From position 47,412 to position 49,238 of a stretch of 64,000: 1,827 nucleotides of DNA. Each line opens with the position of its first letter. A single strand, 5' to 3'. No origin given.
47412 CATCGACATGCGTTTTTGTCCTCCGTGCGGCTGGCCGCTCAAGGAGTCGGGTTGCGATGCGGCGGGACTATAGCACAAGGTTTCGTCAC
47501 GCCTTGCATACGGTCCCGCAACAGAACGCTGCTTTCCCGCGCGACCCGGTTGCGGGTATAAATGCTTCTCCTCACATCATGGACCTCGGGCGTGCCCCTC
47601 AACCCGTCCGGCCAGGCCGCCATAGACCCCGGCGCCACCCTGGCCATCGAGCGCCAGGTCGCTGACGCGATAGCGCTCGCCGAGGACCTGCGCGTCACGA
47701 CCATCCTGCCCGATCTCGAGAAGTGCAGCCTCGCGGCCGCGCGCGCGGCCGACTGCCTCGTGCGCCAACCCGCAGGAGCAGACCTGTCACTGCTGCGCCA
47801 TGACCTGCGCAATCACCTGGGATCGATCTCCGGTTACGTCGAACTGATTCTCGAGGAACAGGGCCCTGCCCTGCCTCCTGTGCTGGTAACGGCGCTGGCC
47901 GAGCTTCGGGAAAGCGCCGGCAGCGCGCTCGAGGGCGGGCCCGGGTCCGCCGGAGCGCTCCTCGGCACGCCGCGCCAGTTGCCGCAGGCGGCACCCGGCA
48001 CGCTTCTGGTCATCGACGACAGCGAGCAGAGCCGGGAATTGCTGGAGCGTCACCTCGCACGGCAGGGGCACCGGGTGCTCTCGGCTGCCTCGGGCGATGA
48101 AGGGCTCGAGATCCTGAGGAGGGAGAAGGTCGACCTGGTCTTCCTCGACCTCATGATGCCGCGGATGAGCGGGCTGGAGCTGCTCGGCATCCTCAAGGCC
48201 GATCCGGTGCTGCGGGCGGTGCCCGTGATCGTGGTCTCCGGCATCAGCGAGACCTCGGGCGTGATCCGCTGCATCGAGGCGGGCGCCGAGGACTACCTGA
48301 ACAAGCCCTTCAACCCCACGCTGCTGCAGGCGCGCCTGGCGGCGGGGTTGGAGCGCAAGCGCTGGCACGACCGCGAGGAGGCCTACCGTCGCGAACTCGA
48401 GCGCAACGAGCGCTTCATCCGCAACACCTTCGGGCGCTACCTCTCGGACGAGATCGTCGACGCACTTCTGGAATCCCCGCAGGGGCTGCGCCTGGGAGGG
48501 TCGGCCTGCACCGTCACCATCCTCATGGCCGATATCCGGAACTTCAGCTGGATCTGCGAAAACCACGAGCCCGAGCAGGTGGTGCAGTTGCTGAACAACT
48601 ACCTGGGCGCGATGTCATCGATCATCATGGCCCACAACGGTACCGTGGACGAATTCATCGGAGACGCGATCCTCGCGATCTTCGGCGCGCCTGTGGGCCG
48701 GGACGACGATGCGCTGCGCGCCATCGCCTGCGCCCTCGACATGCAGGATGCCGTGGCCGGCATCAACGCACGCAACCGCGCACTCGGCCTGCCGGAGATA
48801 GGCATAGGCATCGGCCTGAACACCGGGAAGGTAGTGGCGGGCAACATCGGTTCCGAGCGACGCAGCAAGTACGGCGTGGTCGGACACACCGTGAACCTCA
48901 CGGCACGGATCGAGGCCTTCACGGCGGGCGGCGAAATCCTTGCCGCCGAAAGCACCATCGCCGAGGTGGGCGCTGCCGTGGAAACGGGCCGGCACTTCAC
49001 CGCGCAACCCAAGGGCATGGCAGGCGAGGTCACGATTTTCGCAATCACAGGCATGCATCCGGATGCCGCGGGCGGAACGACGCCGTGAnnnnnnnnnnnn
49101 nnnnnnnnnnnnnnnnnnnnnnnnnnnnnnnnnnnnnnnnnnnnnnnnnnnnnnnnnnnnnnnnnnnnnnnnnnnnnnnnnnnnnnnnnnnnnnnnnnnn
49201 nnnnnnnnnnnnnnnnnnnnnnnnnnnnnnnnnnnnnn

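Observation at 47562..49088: The receiver-regulated class III cyclase has Glu/Gly at the purine-specifying positions, so it is a candidate guanylate cyclase rather than an adenylate cyclase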

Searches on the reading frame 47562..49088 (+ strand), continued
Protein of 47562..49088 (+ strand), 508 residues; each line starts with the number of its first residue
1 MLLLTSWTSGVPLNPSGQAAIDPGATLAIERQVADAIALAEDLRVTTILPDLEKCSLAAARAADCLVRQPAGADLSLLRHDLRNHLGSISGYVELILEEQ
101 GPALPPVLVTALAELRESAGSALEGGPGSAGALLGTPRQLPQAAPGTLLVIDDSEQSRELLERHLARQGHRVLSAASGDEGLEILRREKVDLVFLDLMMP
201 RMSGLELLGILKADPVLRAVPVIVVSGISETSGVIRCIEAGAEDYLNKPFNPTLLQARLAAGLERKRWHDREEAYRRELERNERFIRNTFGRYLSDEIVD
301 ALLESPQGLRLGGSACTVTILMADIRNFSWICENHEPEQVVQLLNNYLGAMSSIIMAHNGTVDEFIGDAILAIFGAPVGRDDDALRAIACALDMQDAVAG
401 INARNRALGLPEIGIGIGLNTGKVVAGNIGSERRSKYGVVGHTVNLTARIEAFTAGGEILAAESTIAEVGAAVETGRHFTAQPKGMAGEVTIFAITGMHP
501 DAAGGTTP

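Call 34: find_encoding_contigs(protein=P0036, flank=6000, max_places=1)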
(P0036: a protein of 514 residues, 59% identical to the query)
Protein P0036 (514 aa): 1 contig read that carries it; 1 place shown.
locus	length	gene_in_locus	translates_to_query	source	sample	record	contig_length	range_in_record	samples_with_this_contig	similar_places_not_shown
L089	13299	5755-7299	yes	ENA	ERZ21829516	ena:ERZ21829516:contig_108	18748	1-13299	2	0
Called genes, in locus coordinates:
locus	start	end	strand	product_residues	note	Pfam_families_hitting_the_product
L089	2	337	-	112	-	?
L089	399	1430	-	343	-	PF01565:FAD_binding_4, PF02873:MurB_C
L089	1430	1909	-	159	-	PF01451:LMWPc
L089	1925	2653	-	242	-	PF02348:CTP_transf_3, PF12804:NTP_transf_3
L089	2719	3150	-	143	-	PF02472:ExbD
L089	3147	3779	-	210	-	PF01618:MotA_ExbB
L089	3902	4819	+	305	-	PF04381:RdgC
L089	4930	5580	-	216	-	PF00027:cNMP_binding, PF13545:HTH_Crp_2, PF00325:Crp (weak)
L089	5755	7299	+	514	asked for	PF00072:Response_reg, PF00211:Guanylate_cyc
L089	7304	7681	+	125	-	PF00072:Response_reg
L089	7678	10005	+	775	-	PF00672:HAMP, PF00512:HisKA, PF02518:HATPase_c, PF00072:Response_reg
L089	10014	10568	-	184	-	-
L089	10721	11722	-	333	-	PF00152:tRNA-synt_2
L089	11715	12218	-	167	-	PF01336:tRNA_anti-codon (faint)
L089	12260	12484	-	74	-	-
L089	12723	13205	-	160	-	PF03462:PCRF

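Call 52: predict_structure(alignment_id=A2)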
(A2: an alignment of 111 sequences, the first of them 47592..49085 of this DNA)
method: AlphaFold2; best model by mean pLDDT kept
length: 498 residues; sequences in the alignment: 111
mean_pLDDT: 86.3   pTM: 0.48
mean pLDDT of the five models: 86.3, 86.2, 84.5, 81.9, 79.5
residues with pLDDT >= 90: 305; 70-90: 123; 50-70: 47; < 50: 23
segments of 3 or more residues with pLDDT < 50: 1-5, 117-129, 496-498
pLDDT, mean of each block of 10 residues (from residue 1): 44 84 91 92 93 83 82 95 97 95 96 64 40 84 93 90 97 97 95 95 95 91 88 90 85 91 84 67 60 60 83 95 91 93 94 85 90 97 98 97 98 84 66 91 97 97 96 88 95 56
secondary structure, 60 per line:
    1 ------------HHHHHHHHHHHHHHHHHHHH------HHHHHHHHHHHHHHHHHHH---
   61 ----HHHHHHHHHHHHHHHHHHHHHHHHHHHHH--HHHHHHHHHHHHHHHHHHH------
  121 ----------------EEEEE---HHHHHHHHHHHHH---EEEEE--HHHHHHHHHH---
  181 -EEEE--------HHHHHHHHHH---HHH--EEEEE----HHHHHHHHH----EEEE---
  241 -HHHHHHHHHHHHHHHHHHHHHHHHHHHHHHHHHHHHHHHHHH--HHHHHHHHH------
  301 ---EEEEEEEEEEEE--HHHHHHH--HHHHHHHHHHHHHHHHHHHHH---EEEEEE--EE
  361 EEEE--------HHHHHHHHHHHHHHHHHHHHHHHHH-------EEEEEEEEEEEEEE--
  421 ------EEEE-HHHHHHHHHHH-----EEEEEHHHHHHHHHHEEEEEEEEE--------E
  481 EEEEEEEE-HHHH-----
elements in order: H13-32 H39-57 H65-93 H96-114 E137-141 H145-157 E161-165 H168-177 E182-185 H194-203 E212-216 H221-229 E234-237 H242-283 H286-294 E304-315 H318-324 H327-347 E351-356 E359-364 H373-397 E405-418 E427-430 H432-442 E448-452 H453-462 E463-471 E480-488 H490-493

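Call 57: fold_search(model_id=the predicted structure, library=pdb)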
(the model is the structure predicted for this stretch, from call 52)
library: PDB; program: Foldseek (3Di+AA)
matches with E <= 10: 1388; with E <= 0.001: 751
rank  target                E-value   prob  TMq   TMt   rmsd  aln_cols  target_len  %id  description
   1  6fht_B                2.3e-23  1.00  0.37  0.25  14.6       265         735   43  Crystal structure of an artificial phytochrome regulated adenylate/guanylate cyclase in its dark adapted Pr form (released 2018-04-18)
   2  6fht_A                4.9e-23  1.00  0.37  0.25   8.3       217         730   49  Crystal structure of an artificial phytochrome regulated adenylate/guanylate cyclase in its dark adapted Pr form (released 2018-04-18)
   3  2w01_C                9.1e-22  1.00  0.37  0.91   1.9       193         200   47  Crystal structure of the guanylyl cyclase Cya2 (released 2008-09-30)
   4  2w01_B                2.1e-21  1.00  0.37  0.91   1.7       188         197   48  Crystal structure of the guanylyl cyclase Cya2 (released 2008-09-30)
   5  2w01_D                2.3e-21  1.00  0.37  0.91   2.0       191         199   48  Crystal structure of the guanylyl cyclase Cya2 (released 2008-09-30)
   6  2w01_A                4.1e-20  1.00  0.37  0.89   1.7       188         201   48  Crystal structure of the guanylyl cyclase Cya2 (released 2008-09-30)
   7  1wc1_B                2.0e-15  1.00  0.35  0.86   2.4       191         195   30  Soluble adenylyl cyclase CyaC from S. platensis in complex with Rp- ATPalphaS (released 2004-12-20)
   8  1wc1_A                2.3e-15  1.00  0.35  0.86   2.4       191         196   30  Soluble adenylyl cyclase CyaC from S. platensis in complex with Rp- ATPalphaS (released 2004-12-20)
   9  1wc1_C                2.3e-15  1.00  0.35  0.87   2.5       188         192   31  Soluble adenylyl cyclase CyaC from S. platensis in complex with Rp- ATPalphaS (released 2004-12-20)
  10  3r5g_B                4.5e-15  1.00  0.36  0.87   2.5       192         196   31  Crystal structure of the adenylyl cyclase CyaB from P. aeruginosa (released 2012-01-11)
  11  1wc3_B                5.3e-15  1.00  0.34  0.83   3.0       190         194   30  Soluble adenylyl cyclase CyaC from S. platensis in complex with alpha, beta-methylene-ATP and Strontium (released 2004-12-20)
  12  1wc0_B                9.3e-15  1.00  0.34  0.82   3.0       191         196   30  Soluble adenylyl cyclase CyaC from S. platensis in complex with alpha, beta-methylene-ATP (released 2004-12-20)
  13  2bw7_B                1.5e-14  1.00  0.35  0.87   2.3       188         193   32  A novel mechanism for adenylyl cyclase inhibition from the crystal structure of its complex with catechol estrogen (released 2005-07-20)
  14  3r5g_A                1.7e-14  1.00  0.36  0.88   2.5       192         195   31  Crystal structure of the adenylyl cyclase CyaB from P. aeruginosa (released 2012-01-11)
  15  1wc4_B                2.4e-14  1.00  0.34  0.82   3.0       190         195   30  Soluble adenylyl cyclase CyaC from S. platensis in complex with alpha, beta-methylene-ATP and Europium (released 2004-12-20)
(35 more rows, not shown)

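Call 92: search_protein_families(library=ncbifam, proteins=[window:47592-49088:+], max_evalue=0.001)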
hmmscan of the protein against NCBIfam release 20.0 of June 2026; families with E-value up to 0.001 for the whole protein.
window:47592-49088:+ (498 aa): 96 families (the best 25 are shown)
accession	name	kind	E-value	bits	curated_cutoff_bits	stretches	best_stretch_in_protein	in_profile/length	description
NF007135.0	PRK09581.1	equivalog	1.1e-27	97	474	1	137-251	4-118/457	PleD family two-component system response regulator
TIGR02154.1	PhoB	equivalog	2e-26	92.7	296.2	1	137-263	4-130/226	phosphate regulon transcriptional regulator PhoB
NF045944.1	ResRegRpaBCyano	equivalog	3e-24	85.7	330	1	139-260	1-119/229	response regulator transcription factor RpaB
NF041733.1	resp_reg_CseB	equivalog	4.5e-24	85.1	350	1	138-268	3-130/228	two-component system response regulator CseB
NF007005.1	PRK09468.1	equivalog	8.8e-24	84.2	331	1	138-257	6-123/237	osmolarity response regulator transcription factor OmpR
NF045505.1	RR_RssB_Pseudo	equivalog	5.5e-23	81.6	700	1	136-277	6-146/394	two-component system response regulator RssB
NF040689.1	MtrAB_MtrA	equivalog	1.8e-22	79.8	300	1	138-262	1-122/219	MtrAB system response regulator MtrA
NF053854.1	RespRegPhoBBctds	equivalog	7.5e-22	77.8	270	1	138-263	1-125/225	two-component system response regulator PhoB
NF033120.0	vanR_FM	exception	1.1e-19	71.1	460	1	137-258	5-123/231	vancomycin resistance response regulator transcription factor, VanR-F/VanR-M family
NF033117.2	vanR_ACDEGLN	exception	5e-19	68.8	350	1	138-265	1-125/226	VanR-ABDEGLN family response regulator transcription factor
NF047654.1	DiguCycDgcRLepto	equivalog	6.1e-19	68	500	1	138-266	5-135/295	diguanylate cyclase DgcR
NF053512.1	nitric_RR_NosR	exception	3.4e-18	65.9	400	1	138-270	1-132/422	response regulator c-di-GMP phosphodiesterase, NosR family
NF008199.0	PRK10955.1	equivalog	4.5e-18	66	341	1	138-263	4-125/232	envelope stress response regulator transcription factor CpxR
NF045991.1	RespRegCtrARhodob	equivalog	4.6e-18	65.8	350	1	138-260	4-123/224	response regulator transcription factor CtrA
NF012227.0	AdeR_RR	equivalog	1e-17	64.4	340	1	137-262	13-135/239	efflux system response regulator transcription factor AdeR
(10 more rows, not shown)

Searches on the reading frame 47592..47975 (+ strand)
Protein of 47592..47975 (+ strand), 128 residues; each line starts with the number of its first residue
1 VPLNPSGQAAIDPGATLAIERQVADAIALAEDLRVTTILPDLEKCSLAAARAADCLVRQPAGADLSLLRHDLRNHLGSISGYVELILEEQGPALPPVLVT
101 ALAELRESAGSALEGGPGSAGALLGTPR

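Call 62: predict_structure(alignment_id=A3)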
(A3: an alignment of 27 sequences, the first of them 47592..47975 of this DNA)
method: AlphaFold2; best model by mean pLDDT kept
length: 128 residues; sequences in the alignment: 27
mean_pLDDT: 87.6   pTM: 0.78
mean pLDDT of the five models: 87.6, 87.5, 87.1, 86.2, 85.7
residues with pLDDT >= 90: 94; 70-90: 12; 50-70: 10; < 50: 12
segments of 3 or more residues with pLDDT < 50: 1-4, 119-121, 123-126
pLDDT, mean of each block of 10 residues (from residue 1): 52 92 98 98 98 92 90 97 98 98 97 71 48
secondary structure, 60 per line:
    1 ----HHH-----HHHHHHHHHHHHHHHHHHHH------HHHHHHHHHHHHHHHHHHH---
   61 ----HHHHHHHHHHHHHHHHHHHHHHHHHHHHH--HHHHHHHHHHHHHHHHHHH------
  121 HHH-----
elements in order: H13-32 H39-57 H65-93 H96-114

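Call 68: fold_search(model_id=the predicted structure, library=pdb)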
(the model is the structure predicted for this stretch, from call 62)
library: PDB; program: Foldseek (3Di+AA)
matches with E <= 10: 504; with E <= 0.001: 0
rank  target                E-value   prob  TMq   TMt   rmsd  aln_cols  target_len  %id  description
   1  1x8z_A                5.5e-02  1.00  0.66  0.57   4.7       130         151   10  Crystal structure of a pectin methylesterase inhibitor from Arabidopsis thaliana (released 2004-12-28)
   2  6q58_A                1.1e-01  0.99  0.46  0.48   5.3       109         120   11  Copper loading to a cytosolic copper storage protein from Streptomyces lividans (five coppers) (released 2019-07-10)
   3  6q6b_A                1.1e-01  0.99  0.47  0.46   5.3       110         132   12  Structure of the copper storage protein, Ccsp, from Streptomyces lividans loaded with 10 copper equivalents (released 2019-07-10)
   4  1x8z_B                1.2e-01  1.00  0.51  0.46   4.7       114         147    8  Crystal structure of a pectin methylesterase inhibitor from Arabidopsis thaliana (released 2004-12-28)
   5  1rj1                  1.4e-01  0.96  0.44  0.40   5.9       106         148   15  Crystal Structure of a Cell Wall Invertase Inhibitor from Tobacco (released 2004-02-03)
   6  1x91                  1.5e-01  1.00  0.66  0.57   2.0       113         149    8  Crystal structure of mutant form A of a pectin methylesterase inhibitor from Arabidopsis (released 2004-12-28)
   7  6q6b_B                1.5e-01  0.98  0.47  0.50   5.3       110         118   12  Structure of the copper storage protein, Ccsp, from Streptomyces lividans loaded with 10 copper equivalents (released 2019-07-10)
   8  1x90_A                1.5e-01  1.00  0.64  0.57   2.7       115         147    9  Crystal structure of mutant form B of a pectin methylesterase inhibitor from Arabidopsis (released 2004-12-28)
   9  6r01                  1.8e-01  0.96  0.44  0.46   5.6       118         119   13  Streptomyces lividans Ccsp mutant - H107A/H111A (released 2019-07-10)
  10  6ek9                  1.8e-01  0.96  0.44  0.46   5.6       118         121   14  Cytosolic copper storage protein Csp from Streptomyces lividans: Cu loaded form (released 2018-08-08)
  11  6ei0_Q                1.9e-01  0.97  0.46  0.49   5.4       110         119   12  Cytosolic copper storage protein Csp from Streptomyces lividans: apo form (released 2018-10-10)
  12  1xg2_B                2.3e-01  0.99  0.53  0.46   4.6       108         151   17  Crystal structure of the complex between pectin methylesterase and its inhibitor protein (released 2005-03-22)
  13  6ei0_G                2.3e-01  0.94  0.45  0.48   5.5       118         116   14  Cytosolic copper storage protein Csp from Streptomyces lividans: apo form (released 2018-10-10)
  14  1rj4_A                2.3e-01  0.90  0.44  0.40   5.2       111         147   15  Structure of a Cell Wall Invertase Inhibitor from Tobacco in Complex with Cd2+ (released 2004-02-03)
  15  2cj8_B                2.6e-01  0.94  0.47  0.43   4.8       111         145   14  Crystal Structure of a Cell Wall Invertase Inhibitor from Tobacco (pH 9.5) (released 2006-04-03)
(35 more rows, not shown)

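Call 96: search_solved_structures(query=A3, max_evalue=10, show_alignments=3)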
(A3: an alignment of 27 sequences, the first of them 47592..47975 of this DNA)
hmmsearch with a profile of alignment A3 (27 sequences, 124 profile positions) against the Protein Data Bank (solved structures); distinct sequences matched with E-value up to 10: 19.
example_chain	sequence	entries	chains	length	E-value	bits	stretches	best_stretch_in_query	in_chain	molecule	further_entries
4jas_A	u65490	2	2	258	0.00017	24.8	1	64-109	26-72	Histidine kinase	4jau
7ltq_A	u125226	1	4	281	0.017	18.3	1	34-107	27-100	Histidine kinase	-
6azr_A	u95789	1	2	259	0.14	15.4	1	64-108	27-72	Sensor histidine kinase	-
2c2a_A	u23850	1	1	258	0.14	15.3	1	64-108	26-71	SENSOR HISTIDINE KINASE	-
3dge_A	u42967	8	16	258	0.14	15.3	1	64-108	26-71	Sensor protein | Histidine kinase | Sensor histidine kinase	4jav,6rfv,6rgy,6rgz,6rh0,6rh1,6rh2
5uht_A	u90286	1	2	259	0.14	15.3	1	64-108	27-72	Sensor histidine kinase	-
3zrw_B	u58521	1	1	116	0.27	14.5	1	30-103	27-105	AF1503 PROTEIN, OSMOLARITY SENSOR PROTEIN ENVZ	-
1i8f_A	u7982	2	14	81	0.34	14.1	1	39-90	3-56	PUTATIVE SNRNP SM-LIKE PROTEIN | small nuclear ribonucleoprotein homolog (Sm-like)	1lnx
4kp4_A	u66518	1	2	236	0.42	13.8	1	63-109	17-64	Osmolarity sensor protein EnvZ, Histidine kinase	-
9fvf_A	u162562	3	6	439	0.85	12.8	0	6-51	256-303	Amidase UMG-SP3 | UMG-SP3 amidase | UMG-SP3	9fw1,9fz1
8uty_K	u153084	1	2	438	0.89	12.8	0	30-73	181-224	Kinesin-like protein KIF1A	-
8xks_K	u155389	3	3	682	0.91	12.7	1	11-63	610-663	Fatty acid desaturase domain-containing protein | FADL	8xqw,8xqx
9r1o_A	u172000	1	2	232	1.3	12.2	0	80-113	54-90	sc-apCC-6-DPH-NR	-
9yab_K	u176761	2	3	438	1.6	12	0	30-73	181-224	Kinesin-like protein KIF1A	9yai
8utn_K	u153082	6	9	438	2.1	11.6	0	30-73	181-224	Kinesin-like protein KIF1A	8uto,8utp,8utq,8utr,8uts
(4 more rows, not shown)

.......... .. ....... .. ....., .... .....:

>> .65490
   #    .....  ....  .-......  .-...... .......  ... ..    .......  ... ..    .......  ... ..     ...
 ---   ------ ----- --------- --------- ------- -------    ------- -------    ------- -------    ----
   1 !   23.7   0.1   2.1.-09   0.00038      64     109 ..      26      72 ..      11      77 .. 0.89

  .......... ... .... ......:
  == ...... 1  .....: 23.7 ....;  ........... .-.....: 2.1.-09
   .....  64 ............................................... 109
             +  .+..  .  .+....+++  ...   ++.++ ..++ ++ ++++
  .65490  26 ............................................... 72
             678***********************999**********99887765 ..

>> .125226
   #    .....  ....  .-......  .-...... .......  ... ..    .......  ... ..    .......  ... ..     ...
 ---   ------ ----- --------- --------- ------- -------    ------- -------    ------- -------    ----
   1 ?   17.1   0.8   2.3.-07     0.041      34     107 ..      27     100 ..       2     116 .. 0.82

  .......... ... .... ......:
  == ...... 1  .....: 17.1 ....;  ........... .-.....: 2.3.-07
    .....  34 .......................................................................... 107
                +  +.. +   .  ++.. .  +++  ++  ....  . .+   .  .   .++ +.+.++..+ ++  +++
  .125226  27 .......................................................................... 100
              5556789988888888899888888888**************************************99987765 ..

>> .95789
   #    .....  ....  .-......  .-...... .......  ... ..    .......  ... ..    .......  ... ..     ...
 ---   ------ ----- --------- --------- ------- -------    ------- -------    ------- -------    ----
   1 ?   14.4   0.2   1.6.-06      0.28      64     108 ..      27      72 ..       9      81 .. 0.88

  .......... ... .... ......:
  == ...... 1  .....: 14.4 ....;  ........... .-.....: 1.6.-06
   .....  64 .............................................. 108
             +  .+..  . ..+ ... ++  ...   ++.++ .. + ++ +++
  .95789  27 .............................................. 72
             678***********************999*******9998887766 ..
